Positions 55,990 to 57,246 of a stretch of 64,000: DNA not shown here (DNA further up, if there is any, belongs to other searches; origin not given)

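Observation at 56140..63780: Coupled operon of PLD-nuclease/SNF2-helicase, N6-adenine methyltransferase with TRD, and an unknown 318-aa protein: an RM-like defence module that fits no named system I know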

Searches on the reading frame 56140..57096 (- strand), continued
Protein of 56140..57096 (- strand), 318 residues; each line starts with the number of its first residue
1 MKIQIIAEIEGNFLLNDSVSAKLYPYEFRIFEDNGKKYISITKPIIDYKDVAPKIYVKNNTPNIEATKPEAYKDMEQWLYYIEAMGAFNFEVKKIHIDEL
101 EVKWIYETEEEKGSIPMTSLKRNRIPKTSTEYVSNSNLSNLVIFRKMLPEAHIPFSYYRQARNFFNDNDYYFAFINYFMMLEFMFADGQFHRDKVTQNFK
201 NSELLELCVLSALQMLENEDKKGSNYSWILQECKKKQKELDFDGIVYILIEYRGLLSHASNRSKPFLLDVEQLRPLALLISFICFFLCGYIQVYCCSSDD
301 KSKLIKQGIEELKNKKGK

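Call 34: search_protein_families(library=pfam, proteins=[L014:2575-4086:+, L014:4115-7738:+, L014:7717-8967:+, L014:9173-9991:+, L014:11045-12934:+, L002:4131-6011:+, L002:6082-7677:+, L002:7601-8221:+, L002:8218-9993:+, L002:10981-12219:+], max_evalue=0.1)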
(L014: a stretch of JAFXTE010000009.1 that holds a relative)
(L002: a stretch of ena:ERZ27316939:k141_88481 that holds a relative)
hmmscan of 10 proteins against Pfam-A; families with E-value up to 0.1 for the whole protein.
L014:2575-4086:+ (503 aa): 5 families
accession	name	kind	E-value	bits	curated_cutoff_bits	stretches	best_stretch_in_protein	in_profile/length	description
PF00176.29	SNF2-rel_dom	-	1.8e-13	50.7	24.9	2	267-327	1-68/290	SNF2-related domain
PF13091.12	PLDc_2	-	2e-09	37.9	27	1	48-185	27-132/132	PLD-like domain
PF04851.21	ResIII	-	4e-06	27.3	22.5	1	265-419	5-162/164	Type III restriction enzyme, res subunit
PF00270.35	DEAD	-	2.2e-05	24.7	26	1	285-420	17-161/167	DEAD/DEAH box helicase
PF09565.16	RE_NgoFVII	-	8.8e-05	22.3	23.8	1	108-157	78-126/162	NgoFVII restriction endonuclease N-terminal PLD domain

L014:4115-7738:+ (1207 aa): 8 families
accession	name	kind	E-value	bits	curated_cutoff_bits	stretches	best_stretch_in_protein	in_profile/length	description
PF25794.1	SACS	-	1.5e-15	58.1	32.8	1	32-140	8-119/247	Sacsin domain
PF13086.12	AAA_11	-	3.8e-08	33.9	27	1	1142-1199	17-73/257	AAA domain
PF13245.12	AAA_19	-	3.6e-05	24.4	25.1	1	1139-1197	8-60/134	AAA domain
PF00580.27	UvrD-helicase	-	0.0017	18.5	23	1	1146-1200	17-67/271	UvrD/REP helicase N-terminal domain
PF14133.12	DUF4300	-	0.003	17.7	27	1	592-664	133-206/252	Domain of unknown function (DUF4300)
PF13604.12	AAA_30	-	0.0088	16.2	27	1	1143-1199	19-67/191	AAA domain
PF09696.15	Ctf8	-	0.025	15.4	22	0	829-878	65-115/133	Ctf8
PF13401.12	AAA_22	-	0.038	14.7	27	0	1144-1190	7-46/130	AAA domain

L014:7717-8967:+ (416 aa): 7 families
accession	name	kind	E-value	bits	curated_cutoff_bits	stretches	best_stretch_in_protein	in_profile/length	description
PF13087.12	AAA_12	-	1e-27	97.4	27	1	133-321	16-191/195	AAA domain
PF01443.25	Viral_helicase1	-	5.5e-06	26.8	21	1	51-103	49-101/228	Viral superfamily 1 RNA helicase core domain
PF13538.12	UvrD_C_2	-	2.7e-05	24.4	27.4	1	267-320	4-51/52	UvrD-like helicase C-terminal domain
PF13086.12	AAA_11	-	0.00051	20.3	27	1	39-104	195-255/257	AAA domain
PF13604.12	AAA_30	-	0.00055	20.2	27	1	56-109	85-138/191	AAA domain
PF13245.12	AAA_19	-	0.0011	19.5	25.1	1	52-100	81-130/134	AAA domain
PF05127.21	NAT10_TcmA_helicase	-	0.0039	17.5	22.7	1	38-86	66-114/176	RNA cytidine acetyltransferase NAT10/TcmA, helicase domain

L014:9173-9991:+ (272 aa): 2 families
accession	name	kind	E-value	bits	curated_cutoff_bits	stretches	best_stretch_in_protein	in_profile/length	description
PF13676.11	TIR_2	-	7.9e-12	46.2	28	1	108-225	1-111/122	TIR domain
PF01582.25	TIR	-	0.012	15.8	21.3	1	135-190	26-81/179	TIR domain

L014:11045-12934:+ (629 aa): 3 families
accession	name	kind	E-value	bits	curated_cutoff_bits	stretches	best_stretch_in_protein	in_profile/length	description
PF04326.19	SLFN_AlbA_2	-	4.7e-10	40.5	25.3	1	22-148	1-117/118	Schlafen, AlbA_2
PF13749.12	HATPase_c_4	-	1.1e-09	38.6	26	1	340-411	10-84/89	Putative ATP-dependent DNA helicase recG C-terminal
PF21247.3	Fic-like_C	-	0.0043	17.4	27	1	569-627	4-63/64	Filamentation induced by cAMP protein Fic-like, C-terminal domain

L002:4131-6011:+ (626 aa): 1 family
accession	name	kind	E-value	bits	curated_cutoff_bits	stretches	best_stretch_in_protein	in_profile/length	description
PF08378.17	NERD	-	0.00015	22.6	22.1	1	398-489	4-92/111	Nuclease-related domain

L002:6082-7677:+ (531 aa): 1 family
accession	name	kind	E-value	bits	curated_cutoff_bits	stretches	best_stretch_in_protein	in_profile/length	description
PF13091.12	PLDc_2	-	2.2e-06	28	27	1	368-467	1-97/132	PLD-like domain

L002:7601-8221:+ (206 aa): 0 families

L002:8218-9993:+ (591 aa): 2 families
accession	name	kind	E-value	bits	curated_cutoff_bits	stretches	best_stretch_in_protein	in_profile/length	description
PF05192.23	MutS_III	-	0.014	16.1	34.1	1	215-394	62-170/194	MutS domain III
PF01563.21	Alpha_E3_glycop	-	0.019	15.5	25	1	416-451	17-51/59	Alphavirus E3 glycoprotein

L002:10981-12219:+ (412 aa): 0 families

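Call 36: fold_search(model_id=the predicted structure, library=pdb)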
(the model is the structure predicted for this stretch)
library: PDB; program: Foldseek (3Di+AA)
matches with E <= 10: 560; with E <= 0.001: 0
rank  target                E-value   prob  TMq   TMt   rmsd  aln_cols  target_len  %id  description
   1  8twf_B                1.1e-01  0.82  0.17  0.15   9.3       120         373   10  Crystal structure of tetracycline destructase Tet(56-3) (released 2024-07-03)
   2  5tue_A                1.2e-01  0.28  0.17  0.14  20.4       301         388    9  Crystal structure of tetracycline destructase Tet(50) (released 2017-05-10)
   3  5tum_A                1.3e-01  0.77  0.17  0.15   9.2       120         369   12  Crystal structure of tetracycline destructase Tet(56) (released 2017-05-10)
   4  8twf_A                1.4e-01  0.80  0.17  0.15   9.1       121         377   11  Crystal structure of tetracycline destructase Tet(56-3) (released 2024-07-03)
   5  5tul                  1.4e-01  0.63  0.15  0.13  10.5       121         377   12  Crystal structure of tetracycline destructase Tet(55) (released 2017-05-10)
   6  8twf_C                1.7e-01  0.69  0.16  0.14  10.1       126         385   10  Crystal structure of tetracycline destructase Tet(56-3) (released 2024-07-03)
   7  5tui_B                1.8e-01  0.77  0.17  0.15   8.3       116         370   11  Crystal structure of tetracycline destructase Tet(50) in complex with chlortetracycline (released 2017-05-10)
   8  5tum_B                2.8e-01  0.57  0.16  0.14  10.1       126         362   10  Crystal structure of tetracycline destructase Tet(56) (released 2017-05-10)
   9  8twf_D                3.1e-01  0.60  0.17  0.14   9.9       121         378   10  Crystal structure of tetracycline destructase Tet(56-3) (released 2024-07-03)
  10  7qfd                  3.2e-01  0.72  0.19  0.14   5.8       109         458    8  Crystal structure of a bacterial pyranose 2-oxidase complex with D-glucose (released 2023-07-05)
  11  5tuk_C                3.6e-01  0.57  0.17  0.15   9.4       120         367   11  Crystal structure of tetracycline destructase Tet(51) (released 2017-05-10)
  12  5tuk_B                3.6e-01  0.25  0.17  0.14  18.8       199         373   14  Crystal structure of tetracycline destructase Tet(51) (released 2017-05-10)
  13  5tue_B                3.8e-01  0.60  0.17  0.15   8.5       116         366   11  Crystal structure of tetracycline destructase Tet(50) (released 2017-05-10)
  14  3kd8_A                3.8e-01  0.38  0.15  0.13  12.4       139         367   11  Cofactor-Independent Phosphoglycerate mutase from Thermoplasma Acidophilum DSM 1728 (released 2009-12-01)
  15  9r62_K                4.0e-01  0.09  0.14  0.08  24.9       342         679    8  CPS co-polymerase Wzc_C1 (released 2026-03-04)
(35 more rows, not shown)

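Call 37: search_protein_families(library=pfam, alignment_id=A1, max_evalue=10)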
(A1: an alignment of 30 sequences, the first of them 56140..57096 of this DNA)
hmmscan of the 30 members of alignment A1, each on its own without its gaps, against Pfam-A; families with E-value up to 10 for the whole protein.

A. member 1, window:56140-57096:- (318 aa): 2 families
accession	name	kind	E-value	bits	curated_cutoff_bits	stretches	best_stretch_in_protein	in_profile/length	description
PF04587.20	ADP_PFK_GK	-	0.057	12.6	27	1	194-240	179-224/430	ADP-specific Phosphofructokinase/Glucokinase conserved region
PF17419.7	MauJ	-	0.43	11.9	28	1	155-204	2-48/116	Methylamine utilization protein MauJ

B. families by the number of members that match (of 30 scanned): 21 families
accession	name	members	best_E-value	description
PF17419.7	MauJ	12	0.0043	Methylamine utilization protein MauJ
PF20414.3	DUF6698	5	0.00018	Family of unknown function (DUF6698)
PF23046.1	tSH3-B_UBE2O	5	0.013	UBE2O, tandem tSH3-B domain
PF22535.1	DUF7003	2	0.036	Family of unknown function (DUF7003)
PF05251.17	Ost5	2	0.082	Oligosaccharyltransferase subunit 5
PF19140.5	DUF5823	1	0.0034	Family of unknown function (DUF5823)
PF14527.11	LAGLIDADG_WhiA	1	0.0068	WhiA LAGLIDADG-like domain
PF18739.6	HEPN_Apea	1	0.011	Apea-like HEPN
PF16226.10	DUF4885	1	0.025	Domain of unknown function (DUF4885)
PF03197.19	FRD2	1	0.051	Bacteriophage FRD2 protein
PF04587.20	ADP_PFK_GK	1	0.057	ADP-specific Phosphofructokinase/Glucokinase conserved region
PF14598.12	PAS_11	1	0.076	PAS domain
PF16825.11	DUF5075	1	0.09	IGP family C-type lectin domain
PF10326.15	7TM_GPCR_Str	1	0.11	Serpentine type 7TM GPCR chemoreceptor Str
PF00990.26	GGDEF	1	0.11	Diguanylate cyclase, GGDEF domain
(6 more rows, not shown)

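Call 39: search_solved_structures(query=A1, max_evalue=10)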
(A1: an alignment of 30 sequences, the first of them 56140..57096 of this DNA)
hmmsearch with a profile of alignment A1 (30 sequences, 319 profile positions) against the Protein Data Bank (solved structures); distinct sequences matched with E-value up to 10: 1.
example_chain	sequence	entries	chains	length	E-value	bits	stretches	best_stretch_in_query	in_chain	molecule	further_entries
9fq7_2U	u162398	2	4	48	1.1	11.2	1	152-181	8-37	SDHC | Syntaxin-1A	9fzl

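Call 51: search_protein_representatives(alignment_id=A1)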
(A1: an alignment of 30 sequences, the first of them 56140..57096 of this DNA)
Query: 30 sequences, 319 profile positions. Proteins with E-value up to 0.001 (for the whole library): 649; up to 1e-10: 429; up to 1e-30: 71. The best 150 are listed.
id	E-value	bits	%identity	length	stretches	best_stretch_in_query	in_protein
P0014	9.5e-152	520.7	-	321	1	1-315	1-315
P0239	1.9e-136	470.4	-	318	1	1-314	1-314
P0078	1.1e-124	431.7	-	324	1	1-316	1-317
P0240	4.0e-119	413.5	-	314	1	1-306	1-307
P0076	1.7e-97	342.4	-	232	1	85-314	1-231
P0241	6.2e-89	314.3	-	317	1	1-313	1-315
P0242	8.6e-70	251.4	-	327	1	4-316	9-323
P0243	2.7e-62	226.7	-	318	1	1-302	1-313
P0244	3.5e-61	223.1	-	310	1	1-306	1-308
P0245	6.5e-60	218.9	-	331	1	1-315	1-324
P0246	4.0e-58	213.0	-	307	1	1-292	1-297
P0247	3.3e-54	200.2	-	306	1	1-288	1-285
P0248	6.5e-53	195.9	-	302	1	1-296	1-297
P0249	4.2e-52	193.2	-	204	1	126-317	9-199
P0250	6.9e-52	192.5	-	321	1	1-313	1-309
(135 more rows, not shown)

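Call 53: search_protein_families(library=pfam, alignment_id=A2, max_evalue=1)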
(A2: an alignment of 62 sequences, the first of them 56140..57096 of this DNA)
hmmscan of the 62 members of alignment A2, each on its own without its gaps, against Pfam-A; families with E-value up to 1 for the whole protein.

A. member 1, window:56140-57096:- (318 aa): 2 families
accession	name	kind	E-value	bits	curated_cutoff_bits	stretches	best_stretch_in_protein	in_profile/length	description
PF04587.20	ADP_PFK_GK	-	0.057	12.6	27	1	194-240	179-224/430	ADP-specific Phosphofructokinase/Glucokinase conserved region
PF17419.7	MauJ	-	0.43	11.9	28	1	155-204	2-48/116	Methylamine utilization protein MauJ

B. families by the number of members that match (of 62 scanned): 42 families (the first 25 are shown)
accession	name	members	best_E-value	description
PF17419.7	MauJ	36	9.1e-06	Methylamine utilization protein MauJ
PF18739.6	HEPN_Apea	3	0.00082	Apea-like HEPN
PF18735.6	HEPN_RiboL-PSP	2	0.0033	RiboL-PSP-HEPN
PF12205.13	GIT1_C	1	0.0014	G protein-coupled receptor kinase-interacting protein 1 C term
PF03342.19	Rhabdo_M1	1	0.0014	Rhabdovirus M1 matrix protein (M1 polymerase-associated protein)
PF17533.7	DUF5452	1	0.0018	Family of unknown function (DUF5452)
PF07431.17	DUF1512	1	0.012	Protein of unknown function (DUF1512) N-terminal domain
PF16746.10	BAR_3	1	0.017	BAR domain of APPL family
PF19360.4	TadB_TadC_N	1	0.026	TadB/TadC N-terminal domain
PF18728.6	HEPN_AbiV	1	0.027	AbiV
PF00389.36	2-Hacid_dh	1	0.027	D-isomer specific 2-hydroxyacid dehydrogenase, catalytic domain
PF00437.27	T2SSE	1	0.028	Type II/IV secretion system protein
PF04596.17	Pox_F15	1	0.034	Poxvirus protein F15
PF21537.2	DUF1980_C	1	0.042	DUF1980 C-terminal domain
PF09628.15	YvfG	1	0.047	YvfG protein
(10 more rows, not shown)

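Call 61: search_protein_families(library=pfam, proteins=[L029:7175-7915:+, L029:7926-8591:+, L029:8610-9206:+], max_evalue=0.1)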
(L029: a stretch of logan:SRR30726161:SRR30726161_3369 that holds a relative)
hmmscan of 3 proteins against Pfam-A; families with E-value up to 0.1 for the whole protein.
L029:7175-7915:+ (246 aa): 6 families
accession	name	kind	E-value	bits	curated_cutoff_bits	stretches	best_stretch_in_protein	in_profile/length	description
PF18160.6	SLATT_5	-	0.0099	15.7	29.5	1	2-95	29-121/192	SMODS and SLOG-associating 2TM effector domain family 5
PF09403.15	FadA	-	0.014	16.2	28.5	1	173-203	56-86/99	Adhesion protein FadA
PF04977.20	DivIC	-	0.033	14.4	28.9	1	45-90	6-51/80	Septum formation initiator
PF13210.11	DUF4018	-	0.034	14.4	25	1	11-91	98-173/198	Domain of unknown function (DUF4018)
PF13230.11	GATase_4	-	0.043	13.2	23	1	105-171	121-185/272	Glutamine amidotransferases class-II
PF06295.17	ZapG-like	-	0.047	14.2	33.5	1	42-100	2-54/123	Z-ring associated protein G-like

L029:7926-8591:+ (221 aa): 0 families

L029:8610-9206:+ (198 aa): 0 families

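Call 66: search_protein_families(library=padloc, alignment_id=A2, max_evalue=1)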
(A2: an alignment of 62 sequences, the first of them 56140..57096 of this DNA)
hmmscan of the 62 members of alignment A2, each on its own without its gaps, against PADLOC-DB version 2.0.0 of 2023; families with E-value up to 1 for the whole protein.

A. member 1, window:56140-57096:- (318 aa): 0 families

B. families by the number of members that match (of 62 scanned): 8 families
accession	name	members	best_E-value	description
PDLC01788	Cas6b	1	0.0029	-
PDLC04449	PDC-M14B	1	0.0031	-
PDLC02081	Cas3b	1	0.0049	-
PDLC01528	Csx19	1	0.02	CAS-III-D; effector_UNK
PDLC01031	Csx1/Csm6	1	0.028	CARF+HEPN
PDLC04749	PDC-M63B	1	0.03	-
PDLC04473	PDC-M16A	1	0.035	-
PDLC01445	Cmr1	1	0.076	"CAS-III-B,CAS-III-C; effector_G7"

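Call 73: find_encoding_contigs(protein=P0108, flank=8000, max_places=5)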
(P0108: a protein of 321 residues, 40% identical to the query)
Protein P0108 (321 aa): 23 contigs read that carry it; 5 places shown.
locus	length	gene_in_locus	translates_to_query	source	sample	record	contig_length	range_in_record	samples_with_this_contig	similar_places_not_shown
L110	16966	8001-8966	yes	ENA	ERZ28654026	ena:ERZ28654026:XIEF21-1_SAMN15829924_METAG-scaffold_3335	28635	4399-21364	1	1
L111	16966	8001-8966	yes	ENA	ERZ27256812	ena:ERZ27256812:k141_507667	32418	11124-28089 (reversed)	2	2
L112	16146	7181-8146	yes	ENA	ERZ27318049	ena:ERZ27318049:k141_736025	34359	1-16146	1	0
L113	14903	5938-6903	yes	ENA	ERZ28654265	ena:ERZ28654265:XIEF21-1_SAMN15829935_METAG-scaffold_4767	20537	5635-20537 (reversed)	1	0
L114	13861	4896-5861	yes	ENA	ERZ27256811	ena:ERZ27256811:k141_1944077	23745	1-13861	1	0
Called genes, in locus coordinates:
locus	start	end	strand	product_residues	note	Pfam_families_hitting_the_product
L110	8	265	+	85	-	PF14253:AbiH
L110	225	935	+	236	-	PF14253:AbiH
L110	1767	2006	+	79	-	-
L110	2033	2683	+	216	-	PF02397:Bac_transf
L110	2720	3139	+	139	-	PF13302:Acetyltransf_3 (weak), PF13673:Acetyltransf_10, PF00583:Acetyltransf_1, PF13508:Acetyltransf_7, PF08445:FR47 (weak)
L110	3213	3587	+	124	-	PF05635:23S_rRNA_IVP, PF22296:bAvd (weak)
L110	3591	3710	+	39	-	-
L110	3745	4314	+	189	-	-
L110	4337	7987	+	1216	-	-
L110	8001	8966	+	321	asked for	-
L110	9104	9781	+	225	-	PF02585:PIG-L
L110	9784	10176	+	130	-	PF19480:DUF6016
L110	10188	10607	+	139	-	PF19480:DUF6016, PF07883:Cupin_2 (weak)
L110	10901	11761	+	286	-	-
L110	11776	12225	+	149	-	-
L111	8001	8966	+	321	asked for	-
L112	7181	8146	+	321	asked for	-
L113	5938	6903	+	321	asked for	-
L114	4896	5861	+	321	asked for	-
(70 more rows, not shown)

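Call 74: find_encoding_contigs(protein=P0099, flank=8000, max_places=5)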
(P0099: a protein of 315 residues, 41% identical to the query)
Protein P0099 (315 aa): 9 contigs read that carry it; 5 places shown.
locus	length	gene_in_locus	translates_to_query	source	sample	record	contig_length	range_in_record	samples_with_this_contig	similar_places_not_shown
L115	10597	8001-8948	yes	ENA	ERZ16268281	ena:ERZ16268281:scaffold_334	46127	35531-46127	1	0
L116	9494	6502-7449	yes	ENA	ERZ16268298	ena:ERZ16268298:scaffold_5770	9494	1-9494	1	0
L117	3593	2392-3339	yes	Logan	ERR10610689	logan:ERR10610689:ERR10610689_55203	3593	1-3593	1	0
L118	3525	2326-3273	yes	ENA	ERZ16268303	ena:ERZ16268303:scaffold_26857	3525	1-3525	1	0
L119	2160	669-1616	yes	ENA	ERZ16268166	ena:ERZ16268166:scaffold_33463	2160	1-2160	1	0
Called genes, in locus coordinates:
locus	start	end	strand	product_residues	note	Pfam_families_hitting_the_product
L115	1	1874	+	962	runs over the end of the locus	PF02739:5_3_exonuc_N, PF01367:5_3_exonuc, PF01612:DNA_pol_A_exo1, PF22619:DNA_polI_exo1, PF00476:DNA_pol_A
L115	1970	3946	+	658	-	PF02018:CBM_4_9, PF22848:ASD1_dom, PF06964:Alpha-L-AF_C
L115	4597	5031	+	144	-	PF00543:P-II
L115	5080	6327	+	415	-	PF00909:Ammonium_transp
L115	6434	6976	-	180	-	PF11731:Cdd1, PF12675:DUF3795 (weak)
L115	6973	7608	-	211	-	-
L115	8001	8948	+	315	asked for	-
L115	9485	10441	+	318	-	-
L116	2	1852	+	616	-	?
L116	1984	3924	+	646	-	PF02018:CBM_4_9, PF22848:ASD1_dom, PF06964:Alpha-L-AF_C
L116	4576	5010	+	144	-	PF00543:P-II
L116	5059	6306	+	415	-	PF00909:Ammonium_transp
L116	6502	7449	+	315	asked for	-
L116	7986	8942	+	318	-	-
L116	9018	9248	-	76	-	-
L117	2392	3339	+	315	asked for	-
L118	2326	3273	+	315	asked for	-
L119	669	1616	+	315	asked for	-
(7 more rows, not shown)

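Call 111: fold_search(model_id=the predicted structure, library=viral)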
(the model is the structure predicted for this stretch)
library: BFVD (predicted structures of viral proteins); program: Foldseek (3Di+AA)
matches with E <= 10: 571; with E <= 0.001: 0
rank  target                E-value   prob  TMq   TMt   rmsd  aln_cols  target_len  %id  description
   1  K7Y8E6                5.7e-02  0.84  0.18  0.39  10.1       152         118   13  Uncharacterized protein [Megavirus courdo11]
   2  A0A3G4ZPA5            1.1e-01  0.23  0.12  0.13  20.1       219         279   10  BRO-N domain containing protein [Terrestrivirus sp.]
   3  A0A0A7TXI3            1.2e-01  0.06  0.08  0.09  21.8       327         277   11  Tape measure chaperone [Salmonella phage Shivani]
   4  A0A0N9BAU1            1.3e-01  0.15  0.13  0.08  22.6       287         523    9  Putative major capsid protein [Lactococcus phage GE1]
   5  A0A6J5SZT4            1.8e-01  0.09  0.13  0.06  21.5       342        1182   12  Glycoside hydrolase, family 19, catalytic [uncultured Caudovirales phage]
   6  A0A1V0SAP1            1.8e-01  0.08  0.12  0.07  21.9       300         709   12  Uncharacterized protein [Catovirus CTV1]
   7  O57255                1.9e-01  0.41  0.15  0.24  17.2       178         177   12  21kDa protein [Vaccinia virus (strain Ankara)]
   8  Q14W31                2.6e-01  0.25  0.13  0.11  10.1       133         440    9  ORF75 [Ranid herpesvirus 2]
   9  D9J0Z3                2.6e-01  0.20  0.10  0.23  13.7       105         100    6  Gp195 [Brochothrix phage A9]
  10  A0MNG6                2.8e-01  0.75  0.17  0.36  14.5       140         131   10  (no name in the UniProt tables at hand)
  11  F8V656                3.7e-01  0.07  0.11  0.13  20.7       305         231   10  Uncharacterized protein L516a [Acanthamoeba polyphaga mimivirus]
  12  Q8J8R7                3.8e-01  0.06  0.13  0.07  29.4       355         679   13  Envelope glycoprotein [Equine infectious anemia virus]
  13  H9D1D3                4.3e-01  0.35  0.16  0.18  13.5       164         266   10  Putative amidoligase [Salinivibrio phage CW02]
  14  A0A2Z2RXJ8            4.5e-01  0.09  0.11  0.07  17.4       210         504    5  Major capsid protein [Lactococcus phage 62403]
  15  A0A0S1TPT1            5.0e-01  0.33  0.15  0.06   7.6       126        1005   12  Protein U58 [Elephant endotheliotropic herpesvirus 4]
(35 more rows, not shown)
